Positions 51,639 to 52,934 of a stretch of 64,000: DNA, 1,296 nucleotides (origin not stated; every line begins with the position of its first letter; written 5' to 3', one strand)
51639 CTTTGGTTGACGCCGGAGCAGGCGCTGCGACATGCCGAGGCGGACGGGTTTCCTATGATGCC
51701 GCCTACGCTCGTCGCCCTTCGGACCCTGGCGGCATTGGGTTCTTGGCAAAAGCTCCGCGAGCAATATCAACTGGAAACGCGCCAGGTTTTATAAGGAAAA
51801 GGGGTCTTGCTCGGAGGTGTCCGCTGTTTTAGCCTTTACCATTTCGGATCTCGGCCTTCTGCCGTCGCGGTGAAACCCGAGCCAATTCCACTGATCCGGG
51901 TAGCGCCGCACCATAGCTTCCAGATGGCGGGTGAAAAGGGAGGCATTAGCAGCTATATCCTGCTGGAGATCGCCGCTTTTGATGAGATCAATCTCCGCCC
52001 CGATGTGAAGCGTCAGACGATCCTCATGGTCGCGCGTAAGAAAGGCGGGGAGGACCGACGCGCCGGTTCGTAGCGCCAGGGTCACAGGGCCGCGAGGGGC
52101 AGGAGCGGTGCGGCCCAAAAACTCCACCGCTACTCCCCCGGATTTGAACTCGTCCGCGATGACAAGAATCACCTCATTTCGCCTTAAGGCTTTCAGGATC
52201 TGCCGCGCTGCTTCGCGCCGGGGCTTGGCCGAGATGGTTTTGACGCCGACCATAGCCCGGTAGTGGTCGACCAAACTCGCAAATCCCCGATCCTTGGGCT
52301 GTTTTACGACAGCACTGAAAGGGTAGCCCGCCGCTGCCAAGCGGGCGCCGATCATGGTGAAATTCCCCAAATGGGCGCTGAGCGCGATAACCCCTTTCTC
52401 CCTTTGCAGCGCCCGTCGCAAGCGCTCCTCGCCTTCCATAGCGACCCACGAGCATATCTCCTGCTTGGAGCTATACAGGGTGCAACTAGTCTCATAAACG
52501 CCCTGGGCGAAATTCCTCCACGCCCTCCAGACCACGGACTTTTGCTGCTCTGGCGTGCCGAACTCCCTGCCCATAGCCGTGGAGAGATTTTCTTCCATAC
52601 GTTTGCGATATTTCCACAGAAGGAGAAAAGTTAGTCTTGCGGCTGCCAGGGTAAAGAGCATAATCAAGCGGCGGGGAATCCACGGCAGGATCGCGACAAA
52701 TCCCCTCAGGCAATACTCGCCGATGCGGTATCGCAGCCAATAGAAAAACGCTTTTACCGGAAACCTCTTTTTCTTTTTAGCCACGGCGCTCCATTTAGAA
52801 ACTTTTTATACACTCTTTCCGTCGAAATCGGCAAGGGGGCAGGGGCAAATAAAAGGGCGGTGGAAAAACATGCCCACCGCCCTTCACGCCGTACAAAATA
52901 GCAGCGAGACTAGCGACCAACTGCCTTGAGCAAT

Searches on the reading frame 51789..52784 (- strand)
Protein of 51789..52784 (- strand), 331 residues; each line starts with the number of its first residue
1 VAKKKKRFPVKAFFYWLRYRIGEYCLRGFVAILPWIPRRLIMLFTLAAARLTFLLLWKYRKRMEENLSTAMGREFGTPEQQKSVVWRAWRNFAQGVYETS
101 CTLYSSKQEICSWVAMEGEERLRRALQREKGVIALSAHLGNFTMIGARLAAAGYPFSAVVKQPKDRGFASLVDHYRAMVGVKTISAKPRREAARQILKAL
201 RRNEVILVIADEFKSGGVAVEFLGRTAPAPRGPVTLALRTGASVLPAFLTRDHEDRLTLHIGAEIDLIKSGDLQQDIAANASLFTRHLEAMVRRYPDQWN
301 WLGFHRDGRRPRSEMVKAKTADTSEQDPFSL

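Call 78: search_protein_families(library=pfam, proteins=[window:51789-52784:-], max_evalue=0.0001)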
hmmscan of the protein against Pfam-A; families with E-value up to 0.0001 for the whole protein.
window:51789-52784:- (331 aa): 1 family
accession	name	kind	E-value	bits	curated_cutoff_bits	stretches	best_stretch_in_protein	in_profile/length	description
PF03279.18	Lip_A_acyltrans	-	1.4e-33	116.8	22.3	1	24-302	17-289/295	Bacterial lipid A biosynthesis acyltransferase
